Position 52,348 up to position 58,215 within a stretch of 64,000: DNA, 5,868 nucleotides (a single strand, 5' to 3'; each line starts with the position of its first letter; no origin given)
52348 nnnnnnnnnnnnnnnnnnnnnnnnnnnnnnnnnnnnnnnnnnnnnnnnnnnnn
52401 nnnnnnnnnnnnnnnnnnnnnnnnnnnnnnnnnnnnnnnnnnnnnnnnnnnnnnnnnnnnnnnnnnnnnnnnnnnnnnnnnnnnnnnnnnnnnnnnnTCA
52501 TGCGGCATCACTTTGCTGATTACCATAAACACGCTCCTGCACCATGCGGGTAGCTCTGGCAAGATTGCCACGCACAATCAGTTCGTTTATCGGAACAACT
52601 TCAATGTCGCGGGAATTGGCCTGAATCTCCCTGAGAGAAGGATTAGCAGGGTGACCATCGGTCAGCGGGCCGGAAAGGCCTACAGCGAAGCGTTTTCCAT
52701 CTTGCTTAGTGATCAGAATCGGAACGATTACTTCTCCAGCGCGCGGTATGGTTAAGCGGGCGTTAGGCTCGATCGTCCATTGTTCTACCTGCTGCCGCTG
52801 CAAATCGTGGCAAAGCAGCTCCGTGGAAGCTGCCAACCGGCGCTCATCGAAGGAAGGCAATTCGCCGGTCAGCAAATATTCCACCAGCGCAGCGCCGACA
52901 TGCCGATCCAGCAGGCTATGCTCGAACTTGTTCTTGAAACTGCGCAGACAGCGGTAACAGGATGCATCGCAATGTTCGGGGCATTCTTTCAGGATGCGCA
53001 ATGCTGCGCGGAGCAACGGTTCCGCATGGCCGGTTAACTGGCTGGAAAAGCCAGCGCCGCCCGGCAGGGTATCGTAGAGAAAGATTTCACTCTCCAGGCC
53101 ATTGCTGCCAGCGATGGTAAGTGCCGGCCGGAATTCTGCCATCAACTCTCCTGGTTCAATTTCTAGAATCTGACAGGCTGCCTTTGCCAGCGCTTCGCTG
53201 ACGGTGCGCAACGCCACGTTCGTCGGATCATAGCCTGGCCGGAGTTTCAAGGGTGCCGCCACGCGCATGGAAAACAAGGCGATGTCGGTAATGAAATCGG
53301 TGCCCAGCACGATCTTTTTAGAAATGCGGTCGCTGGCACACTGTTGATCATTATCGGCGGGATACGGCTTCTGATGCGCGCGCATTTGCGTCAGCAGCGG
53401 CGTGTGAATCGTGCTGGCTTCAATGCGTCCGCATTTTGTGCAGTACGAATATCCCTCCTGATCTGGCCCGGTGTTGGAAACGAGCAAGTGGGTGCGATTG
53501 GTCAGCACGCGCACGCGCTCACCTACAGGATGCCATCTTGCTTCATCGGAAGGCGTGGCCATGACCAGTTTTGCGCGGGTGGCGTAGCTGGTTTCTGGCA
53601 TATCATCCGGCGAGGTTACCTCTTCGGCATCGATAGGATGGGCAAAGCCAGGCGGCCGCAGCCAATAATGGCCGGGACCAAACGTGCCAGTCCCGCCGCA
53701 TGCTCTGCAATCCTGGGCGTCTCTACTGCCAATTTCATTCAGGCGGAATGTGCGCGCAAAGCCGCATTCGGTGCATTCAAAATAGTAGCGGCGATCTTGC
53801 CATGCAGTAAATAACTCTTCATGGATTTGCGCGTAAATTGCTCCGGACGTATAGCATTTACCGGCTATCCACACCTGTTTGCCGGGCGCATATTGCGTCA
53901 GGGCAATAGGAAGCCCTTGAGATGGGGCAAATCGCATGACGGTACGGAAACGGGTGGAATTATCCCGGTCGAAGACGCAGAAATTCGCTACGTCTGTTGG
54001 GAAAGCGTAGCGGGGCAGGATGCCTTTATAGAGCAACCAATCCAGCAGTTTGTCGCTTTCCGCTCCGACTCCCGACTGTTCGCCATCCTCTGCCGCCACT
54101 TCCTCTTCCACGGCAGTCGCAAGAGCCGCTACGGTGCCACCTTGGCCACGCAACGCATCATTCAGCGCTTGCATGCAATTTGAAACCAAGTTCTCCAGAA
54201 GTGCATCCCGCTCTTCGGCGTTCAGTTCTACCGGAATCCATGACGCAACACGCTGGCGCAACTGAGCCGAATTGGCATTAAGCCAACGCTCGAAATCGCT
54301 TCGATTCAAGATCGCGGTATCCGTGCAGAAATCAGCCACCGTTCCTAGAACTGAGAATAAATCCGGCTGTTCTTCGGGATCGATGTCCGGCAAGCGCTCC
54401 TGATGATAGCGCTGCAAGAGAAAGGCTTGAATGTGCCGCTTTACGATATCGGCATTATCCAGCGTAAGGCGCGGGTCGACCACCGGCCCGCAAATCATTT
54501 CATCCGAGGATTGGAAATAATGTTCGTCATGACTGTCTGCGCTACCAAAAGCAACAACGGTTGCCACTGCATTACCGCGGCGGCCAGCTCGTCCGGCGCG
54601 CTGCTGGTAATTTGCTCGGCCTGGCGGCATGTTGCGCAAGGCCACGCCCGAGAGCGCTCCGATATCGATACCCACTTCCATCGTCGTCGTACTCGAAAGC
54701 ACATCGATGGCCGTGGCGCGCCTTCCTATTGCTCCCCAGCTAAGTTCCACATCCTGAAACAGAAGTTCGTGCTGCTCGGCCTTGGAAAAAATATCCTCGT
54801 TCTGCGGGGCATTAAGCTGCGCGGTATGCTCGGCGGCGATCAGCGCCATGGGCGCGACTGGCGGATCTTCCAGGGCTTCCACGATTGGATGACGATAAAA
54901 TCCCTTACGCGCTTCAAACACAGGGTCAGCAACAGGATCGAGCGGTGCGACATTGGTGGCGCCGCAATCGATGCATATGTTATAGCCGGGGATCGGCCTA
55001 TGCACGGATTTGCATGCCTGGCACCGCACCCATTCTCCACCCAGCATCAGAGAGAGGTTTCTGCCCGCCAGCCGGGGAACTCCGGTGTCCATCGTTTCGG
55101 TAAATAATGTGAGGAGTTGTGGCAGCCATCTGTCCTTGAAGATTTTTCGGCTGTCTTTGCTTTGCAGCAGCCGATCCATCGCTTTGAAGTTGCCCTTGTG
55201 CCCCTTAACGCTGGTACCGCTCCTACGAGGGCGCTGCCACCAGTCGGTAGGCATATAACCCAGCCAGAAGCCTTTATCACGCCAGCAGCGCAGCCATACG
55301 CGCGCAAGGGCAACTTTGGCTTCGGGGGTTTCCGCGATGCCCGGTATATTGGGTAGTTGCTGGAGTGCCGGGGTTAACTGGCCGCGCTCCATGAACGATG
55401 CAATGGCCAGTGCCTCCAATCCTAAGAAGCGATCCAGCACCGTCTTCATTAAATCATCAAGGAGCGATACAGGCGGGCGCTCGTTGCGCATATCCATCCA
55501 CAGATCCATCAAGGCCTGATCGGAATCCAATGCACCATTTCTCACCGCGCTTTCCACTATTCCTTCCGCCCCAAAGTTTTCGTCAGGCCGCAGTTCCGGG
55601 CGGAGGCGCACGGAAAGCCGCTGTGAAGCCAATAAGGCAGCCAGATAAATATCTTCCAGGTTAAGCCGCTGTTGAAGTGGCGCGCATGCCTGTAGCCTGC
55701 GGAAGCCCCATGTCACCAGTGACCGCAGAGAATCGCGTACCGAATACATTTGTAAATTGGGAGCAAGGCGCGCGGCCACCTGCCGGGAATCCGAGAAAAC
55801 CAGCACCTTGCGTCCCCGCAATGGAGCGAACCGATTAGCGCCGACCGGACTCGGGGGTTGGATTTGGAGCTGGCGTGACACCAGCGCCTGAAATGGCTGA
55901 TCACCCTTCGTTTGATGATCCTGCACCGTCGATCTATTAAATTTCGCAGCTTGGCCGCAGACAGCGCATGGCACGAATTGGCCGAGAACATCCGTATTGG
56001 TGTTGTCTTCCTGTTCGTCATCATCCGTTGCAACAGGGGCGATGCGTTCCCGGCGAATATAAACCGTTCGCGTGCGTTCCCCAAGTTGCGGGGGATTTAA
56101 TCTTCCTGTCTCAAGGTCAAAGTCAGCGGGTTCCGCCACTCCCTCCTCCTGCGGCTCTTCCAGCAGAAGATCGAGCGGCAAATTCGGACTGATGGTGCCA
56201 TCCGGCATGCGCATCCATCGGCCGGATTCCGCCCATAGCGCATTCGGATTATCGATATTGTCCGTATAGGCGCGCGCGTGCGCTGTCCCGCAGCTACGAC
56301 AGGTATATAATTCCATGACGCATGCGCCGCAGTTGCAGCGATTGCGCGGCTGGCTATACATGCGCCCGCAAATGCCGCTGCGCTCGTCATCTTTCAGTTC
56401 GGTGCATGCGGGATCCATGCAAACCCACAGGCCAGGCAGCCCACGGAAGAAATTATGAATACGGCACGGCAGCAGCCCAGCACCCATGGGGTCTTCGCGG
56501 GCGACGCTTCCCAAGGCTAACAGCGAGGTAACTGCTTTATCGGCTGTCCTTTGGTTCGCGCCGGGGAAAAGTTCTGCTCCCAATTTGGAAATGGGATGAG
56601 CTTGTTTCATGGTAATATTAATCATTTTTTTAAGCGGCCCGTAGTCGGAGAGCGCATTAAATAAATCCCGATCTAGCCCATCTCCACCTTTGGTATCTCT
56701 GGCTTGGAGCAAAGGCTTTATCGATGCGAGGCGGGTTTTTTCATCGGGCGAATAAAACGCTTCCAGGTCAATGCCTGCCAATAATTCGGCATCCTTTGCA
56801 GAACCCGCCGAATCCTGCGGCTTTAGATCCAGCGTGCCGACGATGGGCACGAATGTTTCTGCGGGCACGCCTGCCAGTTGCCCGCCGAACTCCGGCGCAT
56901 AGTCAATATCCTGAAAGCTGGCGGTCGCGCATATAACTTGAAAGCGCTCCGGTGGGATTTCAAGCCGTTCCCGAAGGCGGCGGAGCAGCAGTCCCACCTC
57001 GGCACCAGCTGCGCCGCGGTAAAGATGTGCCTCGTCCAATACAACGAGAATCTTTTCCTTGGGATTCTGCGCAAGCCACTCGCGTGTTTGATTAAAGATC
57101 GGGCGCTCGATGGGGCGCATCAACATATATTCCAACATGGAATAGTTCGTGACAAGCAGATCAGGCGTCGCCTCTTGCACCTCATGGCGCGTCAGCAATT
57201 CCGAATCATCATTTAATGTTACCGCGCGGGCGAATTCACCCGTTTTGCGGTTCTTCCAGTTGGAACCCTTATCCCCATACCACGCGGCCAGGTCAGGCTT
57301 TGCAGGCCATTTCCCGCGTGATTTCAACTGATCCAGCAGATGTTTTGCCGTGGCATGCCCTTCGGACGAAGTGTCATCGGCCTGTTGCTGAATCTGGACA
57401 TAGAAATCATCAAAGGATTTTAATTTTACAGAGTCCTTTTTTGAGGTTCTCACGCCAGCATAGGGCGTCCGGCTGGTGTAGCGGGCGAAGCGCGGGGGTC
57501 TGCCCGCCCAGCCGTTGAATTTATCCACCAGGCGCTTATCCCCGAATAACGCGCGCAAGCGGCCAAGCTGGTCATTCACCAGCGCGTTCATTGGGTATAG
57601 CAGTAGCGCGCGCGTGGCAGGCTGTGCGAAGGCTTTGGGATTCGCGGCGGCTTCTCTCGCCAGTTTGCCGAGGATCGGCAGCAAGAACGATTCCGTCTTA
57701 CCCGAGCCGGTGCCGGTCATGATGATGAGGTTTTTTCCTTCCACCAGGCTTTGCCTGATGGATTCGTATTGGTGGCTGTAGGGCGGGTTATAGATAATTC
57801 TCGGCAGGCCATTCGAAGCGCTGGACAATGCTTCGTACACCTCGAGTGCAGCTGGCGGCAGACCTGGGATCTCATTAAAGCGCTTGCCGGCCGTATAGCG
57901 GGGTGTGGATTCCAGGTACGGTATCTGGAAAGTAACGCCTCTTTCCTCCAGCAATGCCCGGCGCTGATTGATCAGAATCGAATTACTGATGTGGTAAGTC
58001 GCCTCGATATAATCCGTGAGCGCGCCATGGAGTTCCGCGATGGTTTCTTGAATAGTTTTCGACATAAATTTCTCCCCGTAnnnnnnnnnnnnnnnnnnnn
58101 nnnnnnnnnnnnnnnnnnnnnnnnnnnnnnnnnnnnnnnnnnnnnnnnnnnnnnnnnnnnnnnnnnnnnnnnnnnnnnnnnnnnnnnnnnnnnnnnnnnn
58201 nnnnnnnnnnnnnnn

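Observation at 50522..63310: Non-canonical Druantia-like five-gene operon: DruA + 964 aa + 365 aa + DruE + NERD/SF1 helicase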

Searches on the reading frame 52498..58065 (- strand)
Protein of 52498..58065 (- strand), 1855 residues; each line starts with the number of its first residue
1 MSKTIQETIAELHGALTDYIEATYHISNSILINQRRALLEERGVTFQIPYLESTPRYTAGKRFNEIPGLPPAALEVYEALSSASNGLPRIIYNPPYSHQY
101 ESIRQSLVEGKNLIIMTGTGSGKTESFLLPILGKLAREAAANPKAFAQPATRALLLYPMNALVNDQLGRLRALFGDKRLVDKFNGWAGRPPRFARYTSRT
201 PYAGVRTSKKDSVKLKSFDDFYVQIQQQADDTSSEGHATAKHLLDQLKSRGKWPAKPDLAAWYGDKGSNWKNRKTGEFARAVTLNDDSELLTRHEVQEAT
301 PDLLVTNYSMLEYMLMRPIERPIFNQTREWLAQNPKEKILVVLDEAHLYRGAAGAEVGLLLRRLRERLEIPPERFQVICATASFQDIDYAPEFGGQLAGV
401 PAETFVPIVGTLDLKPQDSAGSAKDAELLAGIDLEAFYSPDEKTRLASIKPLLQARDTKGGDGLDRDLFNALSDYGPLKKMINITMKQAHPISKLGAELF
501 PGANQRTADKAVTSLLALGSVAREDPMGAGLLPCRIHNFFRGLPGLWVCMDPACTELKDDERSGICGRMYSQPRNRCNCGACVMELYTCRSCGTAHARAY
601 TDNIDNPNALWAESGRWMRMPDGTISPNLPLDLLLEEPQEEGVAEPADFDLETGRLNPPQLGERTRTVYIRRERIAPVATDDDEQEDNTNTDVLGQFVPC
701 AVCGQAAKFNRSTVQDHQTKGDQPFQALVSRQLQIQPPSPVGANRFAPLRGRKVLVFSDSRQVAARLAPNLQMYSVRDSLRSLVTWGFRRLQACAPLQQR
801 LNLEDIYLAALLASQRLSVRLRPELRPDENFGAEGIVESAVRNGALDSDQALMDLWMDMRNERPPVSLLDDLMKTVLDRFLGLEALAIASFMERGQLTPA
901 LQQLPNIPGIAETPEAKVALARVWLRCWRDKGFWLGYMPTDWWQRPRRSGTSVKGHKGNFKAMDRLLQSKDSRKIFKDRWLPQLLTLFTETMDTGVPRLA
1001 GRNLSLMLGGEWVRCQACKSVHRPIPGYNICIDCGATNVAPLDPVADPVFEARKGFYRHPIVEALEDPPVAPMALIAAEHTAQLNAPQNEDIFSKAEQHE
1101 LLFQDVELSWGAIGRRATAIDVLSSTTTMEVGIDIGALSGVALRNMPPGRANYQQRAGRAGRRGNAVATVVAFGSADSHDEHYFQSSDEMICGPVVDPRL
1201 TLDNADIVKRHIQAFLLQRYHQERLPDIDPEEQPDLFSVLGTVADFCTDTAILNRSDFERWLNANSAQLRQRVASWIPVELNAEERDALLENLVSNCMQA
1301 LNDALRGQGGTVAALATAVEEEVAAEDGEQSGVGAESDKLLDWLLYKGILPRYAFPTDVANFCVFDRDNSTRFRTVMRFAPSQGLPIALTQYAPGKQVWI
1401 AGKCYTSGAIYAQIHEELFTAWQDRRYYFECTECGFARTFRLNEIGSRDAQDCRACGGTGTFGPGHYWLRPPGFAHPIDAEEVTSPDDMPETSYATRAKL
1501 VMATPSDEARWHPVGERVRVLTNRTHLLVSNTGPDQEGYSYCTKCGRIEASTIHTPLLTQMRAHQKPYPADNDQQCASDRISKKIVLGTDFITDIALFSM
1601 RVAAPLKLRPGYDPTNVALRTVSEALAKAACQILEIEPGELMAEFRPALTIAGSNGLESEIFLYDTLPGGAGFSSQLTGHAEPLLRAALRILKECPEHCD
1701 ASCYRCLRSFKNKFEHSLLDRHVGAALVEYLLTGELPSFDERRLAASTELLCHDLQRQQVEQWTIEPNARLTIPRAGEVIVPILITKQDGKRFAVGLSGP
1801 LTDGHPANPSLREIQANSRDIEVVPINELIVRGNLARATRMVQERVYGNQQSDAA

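Call 4: search_protein_families(library=padloc, proteins=[window:52498-58065:-], max_evalue=0.01)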
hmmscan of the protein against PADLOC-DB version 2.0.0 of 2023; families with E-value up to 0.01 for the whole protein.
window:52498-58065:- (1855 aa): 36 families (the best 25 are shown)
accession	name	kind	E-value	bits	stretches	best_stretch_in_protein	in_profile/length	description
PDLC00013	DruE1|DruE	-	0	2029.4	1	2-1845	4-1773/1776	SNF2 family N-terminal domain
PDLC00014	DruE2|DruE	-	2.1e-189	630.3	3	1003-1814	1098-1896/1928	SNF2 family N-terminal domain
PDLC00015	DruE2|DruE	-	2.8e-182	606.8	3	6-595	6-582/1887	SNF2 family N-terminal domain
PDLC00051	DruE4|DruE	-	7.5e-179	595.3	3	5-596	6-558/1829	SNF2 family N-terminal domain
PDLC00037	DruE3|DruE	-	8.3e-178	592.1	3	1118-1771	1055-1715/2055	SNF2 family N-terminal domain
PDLC00036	DruE3|DruE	-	1.8e-108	361.5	4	1118-1724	1048-1644/2023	SNF2 family N-terminal domain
PDLC00035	DruE3|DruE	-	4.2e-108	360.7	3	285-826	207-707/1460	SNF2 family N-terminal domain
PDLC02896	DpdJ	-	1.6e-30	103.7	2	110-402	180-427/1487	DpdJ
PDLC03960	SngC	-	7.9e-22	75.8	2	98-176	28-98/720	-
PDLC02893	DpdJ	-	4.9e-17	59.1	3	113-219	186-284/876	DpdJ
PDLC02503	BrxHI|BrxHII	-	3.7e-16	56.6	2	1122-1170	301-349/698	BrxHI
PDLC02898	DpdJ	-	1.2e-14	52.1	2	113-216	186-281/506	DpdJ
PDLC02570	DrmA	-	1.9e-14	51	2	1121-1196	583-656/851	DrmA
PDLC02569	DrmA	-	6.5e-13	45.4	2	1120-1173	830-883/1095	DrmA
PDLC02501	BrxHI|BrxHII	-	2.7e-10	37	2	105-175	33-96/925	BrxHI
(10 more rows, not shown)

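Call 5: search_protein_families(library=pfam, proteins=[window:52498-58065:-], max_evalue=0.01)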
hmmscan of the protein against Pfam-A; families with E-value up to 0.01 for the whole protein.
window:52498-58065:- (1855 aa): 3 families
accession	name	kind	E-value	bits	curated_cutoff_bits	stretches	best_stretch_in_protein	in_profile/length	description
PF00270.35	DEAD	-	4.5e-19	69.2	26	2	97-176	2-71/167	DEAD/DEAH box helicase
PF09369.15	MZB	-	3.3e-13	50.6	24.2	1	1623-1707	2-80/80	MrfA Zn-binding domain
PF00271.37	Helicase_C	-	1.5e-07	32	23.5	1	1118-1164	64-110/110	Helicase conserved C-terminal domain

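Call 7: search_protein_families(library=ncbifam, proteins=[window:52498-58065:-], max_evalue=0.1)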
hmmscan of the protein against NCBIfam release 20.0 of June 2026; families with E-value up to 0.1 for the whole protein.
window:52498-58065:- (1855 aa): 23 families
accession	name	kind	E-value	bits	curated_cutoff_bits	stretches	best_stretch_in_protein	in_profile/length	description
TIGR03817.1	DECH_helic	hypoth_equivalog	4.2e-33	114.6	874.1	4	94-187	36-118/742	helicase/secretion neighborhood putative DEAH-box helicase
NF041067.1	DpdJ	equivalog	1.1e-27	96.2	800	2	110-403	170-421/1482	protein DpdJ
NF053636.1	DDHlcsCsdAPsy1082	equivalog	8.5e-11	41.1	890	2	87-164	18-88/512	DEAD/DEAH box helicase CsdA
NF007882.0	PRK10590.1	equivalog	1.1e-08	34.5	743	1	92-163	21-88/456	ATP-dependent RNA helicase RhlE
NF053711.1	RNA_heli_RhlE1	exception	2.5e-08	33.1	750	1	87-164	16-88/434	RNA helicase RhlE1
TIGR04121.1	DEXH_lig_assoc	equivalog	2.5e-07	28.8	850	1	95-166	14-78/804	ligase-associated DNA damage response DEXH box helicase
NF008394.0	PRK11192.1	equivalog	1.4e-06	27.5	507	1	87-136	18-66/441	ATP-dependent RNA helicase SrmB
TIGR02621.3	cas3_GSU0051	exception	2.6e-06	26.5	400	1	1115-1263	328-466/854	type I-G CRISPR-associated helicase/endonuclease Cas3g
NF008642.0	PRK11634.1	equivalog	6e-06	24.9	989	1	87-155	21-87/628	DEAD/DEAH family ATP-dependent RNA helicase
NF010338.0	PRK13767.1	equivalog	7.2e-06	24.5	849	1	1119-1168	341-390/877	ATP-dependent helicase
NF053710.1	RNA_heli_RhlE2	exception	8.3e-06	24.5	925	1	77-162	9-91/635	RNA helicase RhlE2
NF053631.1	RNA_helic_CshA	equivalog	1.1e-05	24.5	646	1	96-155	23-80/434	degradosome RNA helicase CshA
NF002340.1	PRK01297.1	equivalog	0.00036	19.5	564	0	108-163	36-89/372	ATP-dependent RNA helicase RhlB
NF008744.0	PRK11776.1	equivalog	0.00091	17.9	524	0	99-139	31-70/460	ATP-dependent RNA helicase DbpA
TIGR03158.1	cas3_cyano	exception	0.00097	18.3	69.1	0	109-171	11-60/357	type I-D CRISPR-associated helicase Cas3'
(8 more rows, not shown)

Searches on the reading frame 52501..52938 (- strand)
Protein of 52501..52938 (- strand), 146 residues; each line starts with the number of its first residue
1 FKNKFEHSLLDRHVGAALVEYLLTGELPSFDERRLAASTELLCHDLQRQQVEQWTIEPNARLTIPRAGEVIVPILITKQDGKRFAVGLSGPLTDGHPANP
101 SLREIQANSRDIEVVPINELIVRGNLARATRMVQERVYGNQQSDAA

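Call 126: search_protein_families(library=pfam, proteins=[window:52501-52938:-], max_evalue=10)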
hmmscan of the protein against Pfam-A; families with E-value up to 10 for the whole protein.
window:52501-52938:- (146 aa): 0 families

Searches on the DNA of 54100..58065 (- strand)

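Call 22: search_dna_similar(query=window:54100-58065:-, collection=ecoli_genomes, mode=distant, max_rows=10)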
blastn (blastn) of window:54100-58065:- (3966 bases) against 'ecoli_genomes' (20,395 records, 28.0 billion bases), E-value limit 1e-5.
Records with a match: 63; places in all: 63; records where one place covers at least 80% of the query: 0.
Genomes with a match: 63 of 5426; with a place that covers at least 80% of the query: 0. Places per genome that has any: lowest 1, median 1, highest 1. On chromosomes: 63 places; on plasmids: 0.
Best place of each record, by identity: 60-80% 63.
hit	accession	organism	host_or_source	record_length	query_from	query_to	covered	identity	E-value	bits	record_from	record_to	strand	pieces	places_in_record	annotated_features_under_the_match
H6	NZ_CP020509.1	Escherichia coli strain 165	Homo sapiens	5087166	3348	3491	4%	71.5%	2e-9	76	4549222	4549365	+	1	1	druE: Druantia anti-phage system protein DruE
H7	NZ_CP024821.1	Escherichia coli strain CREC-591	Homo sapiens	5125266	3348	3491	4%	71.5%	2e-9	76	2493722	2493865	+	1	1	druE: Druantia anti-phage system protein DruE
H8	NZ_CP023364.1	Escherichia coli strain 144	canine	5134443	3348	3491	4%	71.5%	2e-9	76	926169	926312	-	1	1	druE: Druantia anti-phage system protein DruE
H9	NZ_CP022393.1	Escherichia coli strain E62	rat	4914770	3348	3491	4%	71.5%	2e-9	76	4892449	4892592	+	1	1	druE: Druantia anti-phage system protein DruE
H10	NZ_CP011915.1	Escherichia coli strain PSUO2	Gallus gallus domesticus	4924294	3348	3491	4%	71.5%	2e-9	76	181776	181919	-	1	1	druE: Druantia anti-phage system protein DruE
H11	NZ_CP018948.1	Escherichia coli strain Ecol_224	Homo sapiens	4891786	3348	3491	4%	71.5%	2e-9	76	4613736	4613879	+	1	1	druE: Druantia anti-phage system protein DruE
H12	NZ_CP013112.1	Escherichia coli strain YD786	Homo sapiens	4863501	3348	3491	4%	71.5%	2e-9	76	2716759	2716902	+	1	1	druE: Druantia anti-phage system protein DruE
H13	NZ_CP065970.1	Escherichia coli strain FDAARGOS_1058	missing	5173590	3348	3491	4%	71.5%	2e-9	76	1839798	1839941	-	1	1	druE: Druantia anti-phage system protein DruE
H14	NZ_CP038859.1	Escherichia coli strain 357900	Homo sapiens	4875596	3348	3491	4%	71.5%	2e-9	76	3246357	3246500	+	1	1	druE: Druantia anti-phage system protein DruE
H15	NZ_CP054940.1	Escherichia coli strain MS6192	Homo sapiens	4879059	3348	3491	4%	71.5%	2e-9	76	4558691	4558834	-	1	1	druE: Druantia anti-phage system protein DruE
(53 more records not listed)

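Call 23: get_annotated_region(hit=H6, flank=12000)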
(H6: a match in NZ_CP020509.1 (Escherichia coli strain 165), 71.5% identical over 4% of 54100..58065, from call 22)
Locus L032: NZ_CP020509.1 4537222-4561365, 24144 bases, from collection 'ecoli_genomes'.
description: Escherichia coli strain 165 chromosome, complete genome
organism: Escherichia coli strain 165 (NCBI taxid 562)
replicon: chromosome; assembly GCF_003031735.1
host: Homo sapiens; source: abdominal; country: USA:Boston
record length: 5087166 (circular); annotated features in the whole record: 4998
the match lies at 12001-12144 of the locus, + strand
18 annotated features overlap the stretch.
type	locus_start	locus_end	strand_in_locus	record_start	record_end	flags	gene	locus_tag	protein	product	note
CDS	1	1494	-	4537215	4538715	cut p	-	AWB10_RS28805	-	phosphoethanolamine transferase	frameshifted; internal stop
CDS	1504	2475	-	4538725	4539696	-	-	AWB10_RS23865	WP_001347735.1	IS481-like element ISEc18 family transposase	-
CDS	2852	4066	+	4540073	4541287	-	druA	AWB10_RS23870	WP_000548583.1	Druantia anti-phage system protein DruA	-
CDS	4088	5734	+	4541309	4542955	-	druB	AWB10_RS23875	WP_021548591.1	Druantia anti-phage system protein DruB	-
CDS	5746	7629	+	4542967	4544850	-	druC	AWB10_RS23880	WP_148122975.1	Druantia anti-phage system protein DruC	-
CDS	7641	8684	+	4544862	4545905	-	druD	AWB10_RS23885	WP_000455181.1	Druantia anti-phage system protein DruD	-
CDS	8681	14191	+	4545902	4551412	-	druE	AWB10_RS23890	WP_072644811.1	Druantia anti-phage system protein DruE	-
CDS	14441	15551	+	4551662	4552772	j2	-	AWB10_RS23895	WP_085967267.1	IS3 family transposase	programmed frameshift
CDS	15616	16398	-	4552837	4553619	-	-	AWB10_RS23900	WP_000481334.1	EAL domain-containing protein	-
CDS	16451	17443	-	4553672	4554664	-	-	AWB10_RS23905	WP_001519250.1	hypothetical protein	-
CDS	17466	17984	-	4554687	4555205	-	-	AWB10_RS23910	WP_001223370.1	fimbrial protein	-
CDS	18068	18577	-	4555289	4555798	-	-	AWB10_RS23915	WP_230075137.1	pilus-assembly fibrillin subunit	-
CDS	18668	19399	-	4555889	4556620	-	-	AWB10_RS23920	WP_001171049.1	fimbrial biogenesis chaperone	-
CDS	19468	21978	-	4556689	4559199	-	-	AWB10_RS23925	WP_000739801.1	fimbria/pilus outer membrane usher protein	-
CDS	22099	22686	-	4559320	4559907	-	-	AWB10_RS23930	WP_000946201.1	fimbrial protein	-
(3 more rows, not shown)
